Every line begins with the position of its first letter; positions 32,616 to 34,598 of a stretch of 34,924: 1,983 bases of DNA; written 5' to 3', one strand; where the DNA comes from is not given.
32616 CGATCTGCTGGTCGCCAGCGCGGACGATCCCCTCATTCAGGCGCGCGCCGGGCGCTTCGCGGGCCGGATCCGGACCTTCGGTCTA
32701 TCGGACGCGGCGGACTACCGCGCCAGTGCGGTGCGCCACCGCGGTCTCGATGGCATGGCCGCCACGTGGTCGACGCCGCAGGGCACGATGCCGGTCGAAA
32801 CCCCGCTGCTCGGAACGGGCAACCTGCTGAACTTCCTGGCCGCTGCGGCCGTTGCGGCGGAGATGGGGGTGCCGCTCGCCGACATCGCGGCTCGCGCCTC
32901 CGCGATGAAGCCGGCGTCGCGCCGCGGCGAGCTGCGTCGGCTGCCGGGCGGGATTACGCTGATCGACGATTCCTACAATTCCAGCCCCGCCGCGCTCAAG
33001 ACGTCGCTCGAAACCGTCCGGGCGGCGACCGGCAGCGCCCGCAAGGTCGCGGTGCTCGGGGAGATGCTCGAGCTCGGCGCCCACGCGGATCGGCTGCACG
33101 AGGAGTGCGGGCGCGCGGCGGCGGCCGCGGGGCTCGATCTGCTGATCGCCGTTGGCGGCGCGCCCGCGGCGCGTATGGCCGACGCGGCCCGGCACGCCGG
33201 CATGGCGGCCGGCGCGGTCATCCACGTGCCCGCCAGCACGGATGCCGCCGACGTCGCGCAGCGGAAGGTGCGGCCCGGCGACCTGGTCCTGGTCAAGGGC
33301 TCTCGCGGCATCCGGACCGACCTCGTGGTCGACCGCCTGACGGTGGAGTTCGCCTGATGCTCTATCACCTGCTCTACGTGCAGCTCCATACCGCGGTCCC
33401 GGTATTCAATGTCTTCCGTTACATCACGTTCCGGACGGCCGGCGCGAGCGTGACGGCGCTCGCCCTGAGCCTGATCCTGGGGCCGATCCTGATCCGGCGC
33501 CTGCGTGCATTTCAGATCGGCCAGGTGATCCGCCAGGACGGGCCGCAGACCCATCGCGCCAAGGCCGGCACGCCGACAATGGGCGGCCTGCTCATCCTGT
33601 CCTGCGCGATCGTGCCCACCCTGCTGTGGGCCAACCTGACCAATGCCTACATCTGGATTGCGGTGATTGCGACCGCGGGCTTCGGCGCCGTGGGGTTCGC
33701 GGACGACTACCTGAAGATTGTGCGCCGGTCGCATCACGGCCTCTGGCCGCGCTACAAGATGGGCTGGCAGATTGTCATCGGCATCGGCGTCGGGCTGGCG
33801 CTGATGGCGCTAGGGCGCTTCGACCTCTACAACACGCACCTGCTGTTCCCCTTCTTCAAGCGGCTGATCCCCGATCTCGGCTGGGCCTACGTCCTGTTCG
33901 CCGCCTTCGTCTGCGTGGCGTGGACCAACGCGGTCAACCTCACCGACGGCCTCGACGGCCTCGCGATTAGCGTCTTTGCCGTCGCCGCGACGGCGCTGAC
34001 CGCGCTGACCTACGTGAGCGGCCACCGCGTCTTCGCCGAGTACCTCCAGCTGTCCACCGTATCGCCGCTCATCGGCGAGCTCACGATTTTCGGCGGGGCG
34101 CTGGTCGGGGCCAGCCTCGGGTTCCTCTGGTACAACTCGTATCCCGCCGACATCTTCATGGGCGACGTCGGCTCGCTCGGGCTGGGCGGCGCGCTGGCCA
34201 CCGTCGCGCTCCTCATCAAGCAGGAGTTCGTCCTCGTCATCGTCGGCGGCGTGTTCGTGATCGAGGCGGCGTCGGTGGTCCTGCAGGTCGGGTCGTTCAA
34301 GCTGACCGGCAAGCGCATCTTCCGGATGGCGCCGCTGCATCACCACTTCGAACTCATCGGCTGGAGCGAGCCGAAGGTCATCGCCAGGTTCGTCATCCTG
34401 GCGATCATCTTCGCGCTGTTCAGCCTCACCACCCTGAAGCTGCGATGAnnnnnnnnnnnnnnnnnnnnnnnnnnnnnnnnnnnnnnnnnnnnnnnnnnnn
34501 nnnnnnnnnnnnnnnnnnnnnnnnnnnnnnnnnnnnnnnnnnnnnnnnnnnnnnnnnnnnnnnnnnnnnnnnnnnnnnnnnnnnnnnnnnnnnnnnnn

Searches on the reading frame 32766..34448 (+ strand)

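Call 10: search_protein_families(library=pfam, proteins=[window:32766-34448:+], max_evalue=0.01)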
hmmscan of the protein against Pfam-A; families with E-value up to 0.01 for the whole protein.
window:32766-34448:+ (560 aa): 2 families
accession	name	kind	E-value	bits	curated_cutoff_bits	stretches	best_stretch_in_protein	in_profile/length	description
PF00953.26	Glycos_transf_4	-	1.8e-30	106.5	27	1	297-483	2-158/160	Glycosyl transferase family 4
PF10555.14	MraY_sig1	-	1.6e-05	24.5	20.1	1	266-278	1-13/13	Phospho-N-acetylmuramoyl-pentapeptide-transferase signature 1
